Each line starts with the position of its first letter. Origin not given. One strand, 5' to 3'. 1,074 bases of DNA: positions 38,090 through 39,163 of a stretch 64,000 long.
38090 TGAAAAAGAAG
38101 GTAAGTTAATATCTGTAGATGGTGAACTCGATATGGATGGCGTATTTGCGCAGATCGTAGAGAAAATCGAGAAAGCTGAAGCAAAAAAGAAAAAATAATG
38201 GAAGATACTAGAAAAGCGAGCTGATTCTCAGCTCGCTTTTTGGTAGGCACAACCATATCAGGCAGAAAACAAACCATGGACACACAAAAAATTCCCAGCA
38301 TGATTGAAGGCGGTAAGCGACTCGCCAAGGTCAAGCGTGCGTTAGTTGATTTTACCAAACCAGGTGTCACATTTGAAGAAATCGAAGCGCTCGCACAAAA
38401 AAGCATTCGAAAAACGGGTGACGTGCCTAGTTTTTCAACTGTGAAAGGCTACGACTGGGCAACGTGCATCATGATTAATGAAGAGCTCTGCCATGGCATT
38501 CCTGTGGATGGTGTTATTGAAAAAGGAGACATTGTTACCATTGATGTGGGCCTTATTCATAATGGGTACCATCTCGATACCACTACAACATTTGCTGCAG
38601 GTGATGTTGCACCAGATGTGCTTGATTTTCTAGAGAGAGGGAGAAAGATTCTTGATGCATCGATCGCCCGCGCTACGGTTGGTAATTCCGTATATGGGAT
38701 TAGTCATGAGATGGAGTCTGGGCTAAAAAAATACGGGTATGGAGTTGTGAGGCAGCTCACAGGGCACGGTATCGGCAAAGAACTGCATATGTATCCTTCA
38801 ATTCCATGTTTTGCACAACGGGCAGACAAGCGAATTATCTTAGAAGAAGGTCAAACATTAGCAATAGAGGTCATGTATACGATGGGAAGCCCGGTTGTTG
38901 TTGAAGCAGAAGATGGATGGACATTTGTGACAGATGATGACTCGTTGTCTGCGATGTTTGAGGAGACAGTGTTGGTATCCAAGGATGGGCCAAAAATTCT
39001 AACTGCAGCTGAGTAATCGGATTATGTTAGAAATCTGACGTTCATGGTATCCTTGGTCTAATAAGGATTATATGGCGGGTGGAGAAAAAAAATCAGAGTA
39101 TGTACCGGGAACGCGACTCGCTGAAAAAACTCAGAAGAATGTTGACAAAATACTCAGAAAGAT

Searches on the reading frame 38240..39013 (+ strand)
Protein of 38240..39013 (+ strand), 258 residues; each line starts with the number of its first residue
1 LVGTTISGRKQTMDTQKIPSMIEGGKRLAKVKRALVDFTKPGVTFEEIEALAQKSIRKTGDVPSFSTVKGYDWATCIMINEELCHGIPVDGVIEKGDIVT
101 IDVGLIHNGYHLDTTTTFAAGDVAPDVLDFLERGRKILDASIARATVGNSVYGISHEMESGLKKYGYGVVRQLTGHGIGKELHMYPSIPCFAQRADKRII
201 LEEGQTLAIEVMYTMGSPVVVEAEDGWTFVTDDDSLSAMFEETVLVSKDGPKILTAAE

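Call 3: search_protein_families(library=pfam, proteins=[window:38240-39013:+], max_evalue=1)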
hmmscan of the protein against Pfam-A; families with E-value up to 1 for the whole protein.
window:38240-39013:+ (258 aa): 4 families
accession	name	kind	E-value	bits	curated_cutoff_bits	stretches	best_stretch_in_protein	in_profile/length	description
PF00557.29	Peptidase_M24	-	1e-35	123.9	23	1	22-247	4-207/208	Metallopeptidase family M24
PF08922.17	DUF1905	-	0.069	13.7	24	1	39-94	9-66/81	Domain of unknown function (DUF1905)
PF08007.18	JmjC_2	-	0.078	12.9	22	1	89-126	86-123/127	JmjC domain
PF14452.12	Multi_ubiq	-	0.15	12.7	24.5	1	36-107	10-63/69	Multiubiquitin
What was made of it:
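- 38300..39016 (+): map (type I methionyl aminopeptidase). The mechanical ORF starts at TTG 38240, but that start lies inside the terminator-like hairpin. The real start is probably ATG 38276 or ATG 38300. Pfam PF00557, E 1e-35 (call 3).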

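Call 11: find_related_loci(query=window:38240-39013:+, collection=genome_contigs, flank=4000)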
Query window:38240-39013:+ (258 aa) in genome_contigs; peptide patterns used: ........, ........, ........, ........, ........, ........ (x = any residue, [..] = any of these).
45 stretches matched a pattern; 13 encode a relative of the query (tblastn E <= 1e-3); 13 distinct loci.
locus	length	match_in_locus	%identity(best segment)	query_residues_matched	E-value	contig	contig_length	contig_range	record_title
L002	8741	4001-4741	66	9-255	2e-105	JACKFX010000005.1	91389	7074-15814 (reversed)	MAG: Pseudomonadales bacterium isolate HK-STAS-PATE-16 HK-STAS-PATE-16_5, whole genome shotgun sequence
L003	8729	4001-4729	64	13-255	3e-105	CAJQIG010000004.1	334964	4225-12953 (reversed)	uncultured Patescibacteria group bacterium isolate 0.2_20180412_Bin_MAXBIN_228_sub_1 genome assembly, contig: c_00000000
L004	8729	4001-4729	63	16-258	9e-102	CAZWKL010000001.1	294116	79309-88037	MAG TPA_asm: uncultured Pseudomonadales bacterium isolate binchicken_co173_42 genome assembly, contig: NODE_26_length_29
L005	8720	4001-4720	61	16-255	1e-100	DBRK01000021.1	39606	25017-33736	MAG TPA_asm: Patescibacteria group bacterium UBA1370 UBA1370_contig_3242, whole genome shotgun sequence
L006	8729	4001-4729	56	14-255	2e-91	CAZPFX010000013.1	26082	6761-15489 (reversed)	MAG TPA_asm: uncultured Pseudomonadales bacterium isolate SRP118108_co5_543 genome assembly, contig: NODE_1490_length_26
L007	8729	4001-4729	56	13-255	3e-90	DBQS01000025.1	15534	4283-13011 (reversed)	MAG TPA_asm: Patescibacteria group bacterium UBA1388 UBA1388_contig_51593, whole genome shotgun sequence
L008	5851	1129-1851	57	15-255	2e-89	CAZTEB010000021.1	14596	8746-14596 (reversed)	MAG TPA_asm: uncultured Pseudomonadales bacterium isolate SRP334346_co1_115 genome assembly, contig: NODE_3421_length_14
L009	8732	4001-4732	54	13-255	3e-84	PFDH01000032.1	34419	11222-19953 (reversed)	MAG: Candidatus Pacebacteria bacterium CG10_big_fil_rev_8_21_14_0_10_44_11 CG10_8_21_14_0.10_scaffold_2677_c, whole geno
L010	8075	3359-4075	54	17-255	1e-81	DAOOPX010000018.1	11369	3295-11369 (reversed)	MAG TPA_asm: Candidatus Woesebacteria bacterium isolate AMR_MDS_2586 NODE_7119_length_11369_cov_4.287432, whole genome s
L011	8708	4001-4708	47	23-256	3e-68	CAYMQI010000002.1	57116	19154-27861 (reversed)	MAG TPA_asm: uncultured Pseudomonadales bacterium isolate SRP050083_co2_357 genome assembly, contig: NODE_231_length_571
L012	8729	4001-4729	44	13-255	1e-61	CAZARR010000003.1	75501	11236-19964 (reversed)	MAG TPA_asm: uncultured Pseudomonadales bacterium isolate binchicken_co16_345 genome assembly, contig: NODE_578_length_7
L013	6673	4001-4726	44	16-255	4e-58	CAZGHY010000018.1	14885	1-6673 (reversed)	MAG TPA_asm: uncultured Gammaproteobacteria bacterium isolate SRP286056_co2_319 genome assembly, contig: NODE_6436_lengt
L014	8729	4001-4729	27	14-255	6e-32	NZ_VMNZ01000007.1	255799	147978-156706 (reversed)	Bacillus tequilensis strain ATCC BAA-819 ATCC_BAA-819_contig_7_consensus, whole genome shotgun sequence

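Call 18: find_related_loci(query=window:38240-39013:+, collection=metagenome_contigs, flank=4000)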
Query window:38240-39013:+ (258 aa) in metagenome_contigs; peptide patterns used: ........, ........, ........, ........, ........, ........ (x = any residue, [..] = any of these).
82 stretches matched a pattern; 34 encode a relative of the query (tblastn E <= 1e-3); 34 distinct loci.
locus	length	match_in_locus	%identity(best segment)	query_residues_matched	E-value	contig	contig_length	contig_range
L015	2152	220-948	64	13-255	2e-110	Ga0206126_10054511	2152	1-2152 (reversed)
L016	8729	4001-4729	63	16-258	1e-101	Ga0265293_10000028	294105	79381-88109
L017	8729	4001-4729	56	14-255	3e-91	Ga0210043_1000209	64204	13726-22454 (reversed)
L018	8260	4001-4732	53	13-255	2e-88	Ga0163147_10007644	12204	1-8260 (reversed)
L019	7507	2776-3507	53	13-255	5e-88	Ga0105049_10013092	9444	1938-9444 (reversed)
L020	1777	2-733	54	14-256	8e-91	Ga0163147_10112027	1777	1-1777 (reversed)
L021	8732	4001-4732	54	13-255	5e-84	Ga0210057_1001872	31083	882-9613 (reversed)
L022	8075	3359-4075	54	17-255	1e-81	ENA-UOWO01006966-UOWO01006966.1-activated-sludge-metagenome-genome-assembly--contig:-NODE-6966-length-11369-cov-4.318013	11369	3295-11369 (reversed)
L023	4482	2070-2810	49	10-258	1e-73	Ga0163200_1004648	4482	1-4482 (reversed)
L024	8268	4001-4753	47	9-257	6e-71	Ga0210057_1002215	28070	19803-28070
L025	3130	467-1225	45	9-256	2e-71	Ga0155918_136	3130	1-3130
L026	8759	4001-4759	48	4-255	5e-69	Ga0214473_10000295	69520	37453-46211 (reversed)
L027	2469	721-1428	48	21-255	6e-70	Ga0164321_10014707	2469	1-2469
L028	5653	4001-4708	48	21-255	3e-68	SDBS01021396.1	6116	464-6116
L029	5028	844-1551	47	23-256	4e-68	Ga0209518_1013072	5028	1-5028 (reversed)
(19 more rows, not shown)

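Call 27: search_protein_families(library=pfam, proteins=[L023:2897-3319:+, L020:791-1012:+], max_evalue=1)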
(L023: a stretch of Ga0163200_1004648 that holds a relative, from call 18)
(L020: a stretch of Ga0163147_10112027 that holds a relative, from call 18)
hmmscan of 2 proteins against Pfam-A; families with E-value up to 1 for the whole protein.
L023:2897-3319:+ (141 aa): 2 families
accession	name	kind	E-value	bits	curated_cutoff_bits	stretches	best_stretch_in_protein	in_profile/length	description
PF18798.6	LPD3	-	0.0023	18.5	27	1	9-116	4-107/114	Large polyvalent protein-associated domain 3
PF15114.11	UPF0640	-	0.098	13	27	0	117-140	43-66/67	Uncharacterised protein family UPF0640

L020:791-1012:+ (74 aa): 1 family
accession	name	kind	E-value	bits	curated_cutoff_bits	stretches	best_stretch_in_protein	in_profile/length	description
PF22971.2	Ig_VEGFR-1-like_5th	-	0.1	13.2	27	1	4-58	20-74/130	VEGFR-1-like, immunoglobulin-like domain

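Call 33: find_homologous_proteins(query=window:38240-39013:+, max_evalue=1e-40)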
Query window:38240-39013:+ (258 aa): 1351 proteins with E <= 1e-40 among 2482 candidates; the best 120 are listed.
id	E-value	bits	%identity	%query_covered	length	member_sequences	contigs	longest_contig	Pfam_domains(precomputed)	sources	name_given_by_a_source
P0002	5.2e-154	529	100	92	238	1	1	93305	PF00557.30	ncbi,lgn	-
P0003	1.1e-128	446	83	93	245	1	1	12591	PF00557.30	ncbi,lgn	ncbi:MAG: type I methionyl aminopeptidase [Microgenomates group bacterium]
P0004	1.1e-101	357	69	94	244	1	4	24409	PF00557.30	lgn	-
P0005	1.1e-99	351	66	95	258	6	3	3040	PF00557.30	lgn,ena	-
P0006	7.1e-99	348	67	94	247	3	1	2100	PF00557.30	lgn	-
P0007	1.4e-98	347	66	94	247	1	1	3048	PF00557.30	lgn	-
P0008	1.6e-98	347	64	94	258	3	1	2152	PF00557.30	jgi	-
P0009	6.2e-98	345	65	95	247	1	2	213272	PF00557.30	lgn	-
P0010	8.4e-98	345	66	94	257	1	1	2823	PF00557.30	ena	-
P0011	1.4e-96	341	66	90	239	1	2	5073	PF00557.30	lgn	-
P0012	2.1e-96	340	63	94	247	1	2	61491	PF00557.30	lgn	-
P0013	8.9e-95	335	64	93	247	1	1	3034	PF00557.30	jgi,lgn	-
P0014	1.1e-94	334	63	95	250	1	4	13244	PF00557.30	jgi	jgi:methionyl aminopeptidase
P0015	1.6e-94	334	65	94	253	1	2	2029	PF00557.30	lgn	-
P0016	2.6e-94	333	64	95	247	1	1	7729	PF00557.30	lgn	-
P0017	4.6e-94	332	62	95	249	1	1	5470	PF00557.30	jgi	jgi:methionyl aminopeptidase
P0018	5.0e-94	332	65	92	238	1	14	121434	PF00557.30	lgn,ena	-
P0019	5.7e-94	332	61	93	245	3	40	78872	PF00557.30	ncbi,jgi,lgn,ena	jgi:methionyl aminopeptidase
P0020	1.5e-93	331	61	94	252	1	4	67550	PF00557.30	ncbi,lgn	-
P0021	1.9e-93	330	63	94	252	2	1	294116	PF00557.30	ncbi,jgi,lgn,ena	-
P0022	1.0e-92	328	62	94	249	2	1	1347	PF00557.30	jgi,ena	-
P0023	1.1e-92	328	62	95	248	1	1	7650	PF00557.30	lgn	-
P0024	1.3e-92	328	62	94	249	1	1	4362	PF00557.30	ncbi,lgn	-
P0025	4.4e-92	326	62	94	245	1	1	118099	PF00557.30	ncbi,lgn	-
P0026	5.7e-92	326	62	93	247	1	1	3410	PF00557.30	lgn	-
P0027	9.8e-92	325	61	93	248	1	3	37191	PF00557.30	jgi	jgi:methionyl aminopeptidase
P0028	1.3e-91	324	61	93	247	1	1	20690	PF00557.30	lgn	-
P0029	1.4e-91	324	61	95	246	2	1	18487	PF00557.30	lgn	-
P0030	2.0e-91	324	61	94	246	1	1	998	PF00557.30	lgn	-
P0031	2.0e-91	324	62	93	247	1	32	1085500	PF00557.30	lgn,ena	-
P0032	2.6e-91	323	60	94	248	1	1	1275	PF00557.30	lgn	-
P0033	3.5e-91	323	62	94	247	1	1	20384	PF00557.30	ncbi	-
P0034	5.3e-91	322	61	94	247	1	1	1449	PF00557.30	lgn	-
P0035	6.6e-91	322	61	96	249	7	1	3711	PF00557.30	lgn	-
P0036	1.4e-90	321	61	93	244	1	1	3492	PF00557.30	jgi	jgi:methionyl aminopeptidase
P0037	1.5e-90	321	59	95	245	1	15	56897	PF00557.30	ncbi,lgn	-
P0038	1.6e-90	321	61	93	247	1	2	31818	PF00557.30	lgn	-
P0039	3.2e-90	320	63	92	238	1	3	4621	PF00557.30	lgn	-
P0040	4.3e-90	319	61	94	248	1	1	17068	PF00557.30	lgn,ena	-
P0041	5.9e-90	319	61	94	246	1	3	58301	PF00557.30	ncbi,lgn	-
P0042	6.1e-90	319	60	93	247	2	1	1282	PF00557.30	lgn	-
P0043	6.1e-90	319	61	93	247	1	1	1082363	PF00557.30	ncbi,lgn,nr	ncbi:MAG: type I methionyl aminopeptidase [Pseudomonadales bacterium]|nr:type I methionyl aminopepti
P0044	2.2e-89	317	62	93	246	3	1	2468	PF00557.30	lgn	-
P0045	4.2e-89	316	59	95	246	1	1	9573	PF00557.30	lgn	-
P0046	6.1e-89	316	60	95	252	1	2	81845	PF00557.30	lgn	-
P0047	7.3e-89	315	60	94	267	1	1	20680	PF00557.30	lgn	-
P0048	7.7e-89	315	59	93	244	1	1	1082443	PF00557.30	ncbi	-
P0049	7.9e-89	315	62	92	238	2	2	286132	PF00557.30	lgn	-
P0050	1.1e-88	315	60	94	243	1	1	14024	PF00557.30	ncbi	-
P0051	1.1e-88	315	60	94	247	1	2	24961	PF00557.30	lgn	-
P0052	1.3e-88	315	60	95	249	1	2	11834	PF00557.30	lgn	-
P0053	1.4e-88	315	61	94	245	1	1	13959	PF00557.30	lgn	-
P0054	1.9e-88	314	59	95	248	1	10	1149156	PF00557.30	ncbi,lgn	-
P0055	2.0e-88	314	59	93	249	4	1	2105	PF00557.30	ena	-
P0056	2.5e-88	314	60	91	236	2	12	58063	PF00557.30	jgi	-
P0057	2.5e-88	314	58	94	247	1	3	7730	PF00557.30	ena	-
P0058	2.7e-88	314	57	94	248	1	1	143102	PF00557.30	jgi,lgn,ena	-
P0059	3.0e-88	313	59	93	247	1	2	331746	PF00557.30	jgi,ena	jgi:methionyl aminopeptidase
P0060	3.1e-88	313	60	94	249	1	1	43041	PF00557.30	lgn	-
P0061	3.8e-88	313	61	93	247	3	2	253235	PF00557.30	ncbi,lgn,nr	ncbi:type I methionyl aminopeptidase [Candidatus Woesebacteria bacterium]|nr:type I methionyl aminop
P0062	3.8e-88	313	59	94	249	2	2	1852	PF00557.30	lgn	-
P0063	4.1e-88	313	57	97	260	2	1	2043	PF00557.30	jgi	-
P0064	5.0e-88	313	58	95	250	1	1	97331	PF00557.30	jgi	jgi:methionyl aminopeptidase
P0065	5.2e-88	313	58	95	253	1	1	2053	PF00557.30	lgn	-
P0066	5.8e-88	312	60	94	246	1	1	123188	PF00557.30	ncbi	-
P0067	6.6e-88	312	59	93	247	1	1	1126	PF00557.30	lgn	-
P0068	6.7e-88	312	59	93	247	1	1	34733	PF00557.30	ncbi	-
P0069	9.8e-88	312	57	93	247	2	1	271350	PF00557.30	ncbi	-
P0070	1.2e-87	311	59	94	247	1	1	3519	PF00557.30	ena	-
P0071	1.5e-87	311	57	97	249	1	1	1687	PF00557.30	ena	-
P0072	2.0e-87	311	59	94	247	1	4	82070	PF00557.30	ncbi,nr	ncbi:type I methionyl aminopeptidase [Candidatus Woesebacteria bacterium]|nr:type I methionyl aminop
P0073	2.2e-87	311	60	93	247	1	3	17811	PF00557.30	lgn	-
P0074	2.9e-87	310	62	91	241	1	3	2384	PF00557.30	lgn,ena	-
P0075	4.2e-87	310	58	93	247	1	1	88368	PF00557.30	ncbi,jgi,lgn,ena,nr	ncbi:type I methionyl aminopeptidase [Patescibacteria group bacterium]|nr:type I methionyl aminopept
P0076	4.4e-87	310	59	93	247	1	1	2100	PF00557.30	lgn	-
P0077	7.0e-87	309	59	92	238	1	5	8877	PF00557.30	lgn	-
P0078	1.0e-86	308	59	93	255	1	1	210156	PF00557.30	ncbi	-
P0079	1.1e-86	308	59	94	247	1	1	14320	PF00557.30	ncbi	-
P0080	1.1e-86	308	59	94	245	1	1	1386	PF00557.30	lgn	-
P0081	1.3e-86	308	61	93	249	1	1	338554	PF00557.30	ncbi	-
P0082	1.5e-86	308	60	93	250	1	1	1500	PF00557.30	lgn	-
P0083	1.9e-86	307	58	95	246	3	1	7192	PF00557.30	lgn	-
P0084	2.2e-86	307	59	93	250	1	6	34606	PF00557.30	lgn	-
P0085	3.3e-86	307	59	95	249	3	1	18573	PF00557.30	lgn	-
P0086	3.7e-86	307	57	94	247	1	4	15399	PF00557.30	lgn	-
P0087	4.7e-86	306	59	93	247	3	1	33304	PF00557.30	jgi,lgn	-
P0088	4.9e-86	306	57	95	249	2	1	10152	PF00557.30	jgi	jgi:methionyl aminopeptidase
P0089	5.0e-86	306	59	95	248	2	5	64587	PF00557.30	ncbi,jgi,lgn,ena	-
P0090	8.3e-86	305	57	95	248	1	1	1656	PF00557.30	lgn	-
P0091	8.8e-86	305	57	93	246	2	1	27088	PF00557.30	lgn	-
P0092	8.9e-86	305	57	95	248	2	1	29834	PF00557.30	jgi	-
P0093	9.1e-86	305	55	95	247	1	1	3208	PF00557.30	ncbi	-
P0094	1.1e-85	305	57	94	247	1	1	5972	PF00557.30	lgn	-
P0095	1.4e-85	305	57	95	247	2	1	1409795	PF00557.30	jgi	-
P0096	1.5e-85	305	57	94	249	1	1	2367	PF00557.30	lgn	-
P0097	2.2e-85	304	57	94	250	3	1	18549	PF00557.30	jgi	jgi:methionyl aminopeptidase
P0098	2.3e-85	304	58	94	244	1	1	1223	PF00557.30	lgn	-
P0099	2.9e-85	304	59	95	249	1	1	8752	PF00557.30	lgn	-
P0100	3.4e-85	303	57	94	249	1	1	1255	PF00557.30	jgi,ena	-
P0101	3.6e-85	303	59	93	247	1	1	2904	PF00557.30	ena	-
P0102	3.7e-85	303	57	95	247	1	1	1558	PF00557.30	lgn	-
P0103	4.6e-85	303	58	93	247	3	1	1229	PF00557.30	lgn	-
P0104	8.1e-85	302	56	95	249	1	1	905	PF00557.30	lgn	-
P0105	9.7e-85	302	59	93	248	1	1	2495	PF00557.30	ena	-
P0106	1.5e-84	301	55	94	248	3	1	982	PF00557.30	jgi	-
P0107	1.8e-84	301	59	94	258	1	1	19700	PF00557.30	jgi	jgi:methionyl aminopeptidase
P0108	2.0e-84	301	57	95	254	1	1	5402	PF00557.30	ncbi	-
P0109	2.4e-84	301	58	93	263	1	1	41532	PF00557.30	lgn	-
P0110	2.6e-84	300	57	95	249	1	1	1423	PF00557.30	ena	-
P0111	2.7e-84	300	56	94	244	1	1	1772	PF00557.30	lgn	-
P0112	2.9e-84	300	58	95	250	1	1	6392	PF00557.30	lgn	-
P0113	2.9e-84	300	57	95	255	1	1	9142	PF00557.30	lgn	-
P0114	3.1e-84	300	62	91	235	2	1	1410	PF00557.30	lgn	-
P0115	3.3e-84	300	57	95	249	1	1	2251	PF00557.30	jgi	jgi:methionyl aminopeptidase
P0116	3.7e-84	300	57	95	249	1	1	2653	PF00557.30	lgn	-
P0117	3.9e-84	300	57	95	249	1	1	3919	PF00557.30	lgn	-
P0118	4.4e-84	300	59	91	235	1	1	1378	PF00557.30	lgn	-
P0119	5.5e-84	299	58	93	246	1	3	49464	PF00557.30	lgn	-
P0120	5.8e-84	299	57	94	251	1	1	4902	PF00557.30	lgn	-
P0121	6.3e-84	299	56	96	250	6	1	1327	PF00557.30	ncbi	-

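Call 35: find_encoding_contigs(protein=P0003, flank=6000)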
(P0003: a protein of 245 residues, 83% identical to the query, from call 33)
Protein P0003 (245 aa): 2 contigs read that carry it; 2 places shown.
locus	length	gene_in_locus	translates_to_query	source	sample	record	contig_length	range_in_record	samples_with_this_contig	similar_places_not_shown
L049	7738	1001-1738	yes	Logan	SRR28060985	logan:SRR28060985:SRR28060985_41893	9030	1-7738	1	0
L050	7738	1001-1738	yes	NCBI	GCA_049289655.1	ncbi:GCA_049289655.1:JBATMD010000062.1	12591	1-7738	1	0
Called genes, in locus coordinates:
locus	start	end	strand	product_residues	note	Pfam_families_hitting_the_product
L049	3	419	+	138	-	PF00344:SecY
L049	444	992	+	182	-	PF00406:ADK, PF02223:Thymidylate_kin (faint), PF13207:AAA_17, PF13238:AAA_18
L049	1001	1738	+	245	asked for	PF00557:Peptidase_M24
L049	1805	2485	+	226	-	-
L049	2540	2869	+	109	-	PF01176:eIF-1a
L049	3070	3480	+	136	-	PF00416:Ribosomal_S13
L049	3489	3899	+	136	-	PF00411:Ribosomal_S11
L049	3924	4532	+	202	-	PF00163:Ribosomal_S4, PF01479:S4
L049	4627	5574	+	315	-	PF01193:RNA_pol_L, PF13656:RNA_pol_L_2 (faint), PF01000:RNA_pol_A_bac, PF03118:RNA_pol_A_CTD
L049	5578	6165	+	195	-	PF01196:Ribosomal_L17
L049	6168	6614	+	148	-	PF00572:Ribosomal_L13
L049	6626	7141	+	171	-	PF00380:Ribosomal_S9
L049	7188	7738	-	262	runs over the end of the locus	PF06182:ABC2_membrane_6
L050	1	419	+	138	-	PF00344:SecY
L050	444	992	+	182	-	PF00406:ADK, PF02223:Thymidylate_kin (faint), PF13207:AAA_17, PF13238:AAA_18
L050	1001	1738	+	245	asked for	PF00557:Peptidase_M24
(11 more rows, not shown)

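Call 36: find_encoding_contigs(protein=P0004, flank=4000, max_places=3)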
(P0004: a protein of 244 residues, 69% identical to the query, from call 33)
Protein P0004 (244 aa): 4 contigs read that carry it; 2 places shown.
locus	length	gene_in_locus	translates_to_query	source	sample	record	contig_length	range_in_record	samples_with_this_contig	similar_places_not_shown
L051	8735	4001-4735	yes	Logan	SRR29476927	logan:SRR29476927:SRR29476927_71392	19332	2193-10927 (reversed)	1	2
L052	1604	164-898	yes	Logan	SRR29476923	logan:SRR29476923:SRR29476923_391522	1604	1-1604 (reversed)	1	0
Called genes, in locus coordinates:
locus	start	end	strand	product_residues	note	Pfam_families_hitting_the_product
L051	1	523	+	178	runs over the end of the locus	PF00347:Ribosomal_L6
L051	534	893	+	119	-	PF00861:Ribosomal_L18p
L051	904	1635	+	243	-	PF00333:Ribosomal_S5, PF03719:Ribosomal_S5_C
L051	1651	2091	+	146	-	PF00828:Ribosomal_L27A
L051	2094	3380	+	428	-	PF00344:SecY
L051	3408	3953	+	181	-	PF00406:ADK, PF02223:Thymidylate_kin (faint), PF13207:AAA_17, PF13238:AAA_18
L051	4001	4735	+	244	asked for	PF00557:Peptidase_M24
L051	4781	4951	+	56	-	-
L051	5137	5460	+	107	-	PF01176:eIF-1a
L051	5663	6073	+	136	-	PF00416:Ribosomal_S13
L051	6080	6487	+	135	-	PF00411:Ribosomal_S11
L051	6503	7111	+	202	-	PF00163:Ribosomal_S4, PF01479:S4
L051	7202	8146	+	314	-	PF01193:RNA_pol_L, PF13656:RNA_pol_L_2 (faint), PF01000:RNA_pol_A_bac, PF03118:RNA_pol_A_CTD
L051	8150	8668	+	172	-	PF01196:Ribosomal_L17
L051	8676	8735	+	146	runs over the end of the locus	PF00572:Ribosomal_L13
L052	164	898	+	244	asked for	PF00557:Peptidase_M24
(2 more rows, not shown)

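Call 57: find_encoding_contigs(protein=P0006, flank=3000, max_places=2)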
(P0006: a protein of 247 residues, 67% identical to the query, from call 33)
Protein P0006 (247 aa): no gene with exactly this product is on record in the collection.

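Call 58: find_encoding_contigs(protein=P0005, flank=3000, max_places=2)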
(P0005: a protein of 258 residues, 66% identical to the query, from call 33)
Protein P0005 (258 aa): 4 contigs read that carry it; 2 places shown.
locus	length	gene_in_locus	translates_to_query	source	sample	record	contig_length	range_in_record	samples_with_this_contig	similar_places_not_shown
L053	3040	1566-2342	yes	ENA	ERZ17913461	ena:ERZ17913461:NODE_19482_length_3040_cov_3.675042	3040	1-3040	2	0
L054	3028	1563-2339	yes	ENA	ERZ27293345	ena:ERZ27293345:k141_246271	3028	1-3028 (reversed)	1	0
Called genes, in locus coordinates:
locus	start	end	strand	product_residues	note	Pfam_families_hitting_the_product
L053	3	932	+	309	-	?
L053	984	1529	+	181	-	PF00406:ADK, PF02223:Thymidylate_kin (faint), PF13207:AAA_17, PF13238:AAA_18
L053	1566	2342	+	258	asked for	PF00557:Peptidase_M24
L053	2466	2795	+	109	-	PF01176:eIF-1a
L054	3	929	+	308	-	?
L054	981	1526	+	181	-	PF00406:ADK, PF02223:Thymidylate_kin (faint), PF13207:AAA_17, PF13238:AAA_18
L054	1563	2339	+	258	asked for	PF00557:Peptidase_M24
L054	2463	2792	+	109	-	PF01176:eIF-1a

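Call 72: find_encoding_contigs(protein=P0007, flank=2500, max_places=1)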
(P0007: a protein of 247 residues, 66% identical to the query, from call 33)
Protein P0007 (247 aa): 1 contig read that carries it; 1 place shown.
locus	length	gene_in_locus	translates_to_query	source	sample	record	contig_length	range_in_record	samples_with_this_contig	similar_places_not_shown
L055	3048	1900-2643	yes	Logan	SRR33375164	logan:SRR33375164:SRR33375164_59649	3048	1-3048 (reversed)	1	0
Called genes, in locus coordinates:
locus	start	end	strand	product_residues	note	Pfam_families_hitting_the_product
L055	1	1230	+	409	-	?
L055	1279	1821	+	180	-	PF00406:ADK, PF02223:Thymidylate_kin (faint), PF13207:AAA_17, PF13238:AAA_18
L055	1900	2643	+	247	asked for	PF00557:Peptidase_M24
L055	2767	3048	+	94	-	?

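Call 73: find_encoding_contigs(protein=P0010, flank=2500, max_places=1)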
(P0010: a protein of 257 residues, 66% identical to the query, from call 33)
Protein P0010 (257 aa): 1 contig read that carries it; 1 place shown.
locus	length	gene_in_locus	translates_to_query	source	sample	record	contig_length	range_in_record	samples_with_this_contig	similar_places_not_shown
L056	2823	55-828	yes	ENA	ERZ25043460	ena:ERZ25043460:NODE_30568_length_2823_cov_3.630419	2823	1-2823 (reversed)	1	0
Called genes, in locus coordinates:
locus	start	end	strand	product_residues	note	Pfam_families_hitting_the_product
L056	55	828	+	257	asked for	PF00557:Peptidase_M24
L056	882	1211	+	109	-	PF01176:eIF-1a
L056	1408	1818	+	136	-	PF00416:Ribosomal_S13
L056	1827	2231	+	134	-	PF00411:Ribosomal_S11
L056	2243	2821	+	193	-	?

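Call 74: find_encoding_contigs(protein=P0011, flank=2500, max_places=1)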
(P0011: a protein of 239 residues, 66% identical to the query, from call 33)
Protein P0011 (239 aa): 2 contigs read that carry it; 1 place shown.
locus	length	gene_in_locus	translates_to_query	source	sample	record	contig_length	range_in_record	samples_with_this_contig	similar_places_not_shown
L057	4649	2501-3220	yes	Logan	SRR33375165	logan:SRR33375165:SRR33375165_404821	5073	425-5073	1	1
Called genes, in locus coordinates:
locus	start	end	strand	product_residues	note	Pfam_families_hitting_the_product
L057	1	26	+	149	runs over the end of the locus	?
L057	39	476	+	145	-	PF00828:Ribosomal_L27A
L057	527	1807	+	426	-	PF00344:SecY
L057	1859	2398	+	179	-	PF00406:ADK, PF02223:Thymidylate_kin (faint), PF13207:AAA_17, PF13238:AAA_18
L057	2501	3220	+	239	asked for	PF00557:Peptidase_M24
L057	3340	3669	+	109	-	PF01176:eIF-1a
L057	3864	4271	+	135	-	PF00416:Ribosomal_S13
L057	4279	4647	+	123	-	?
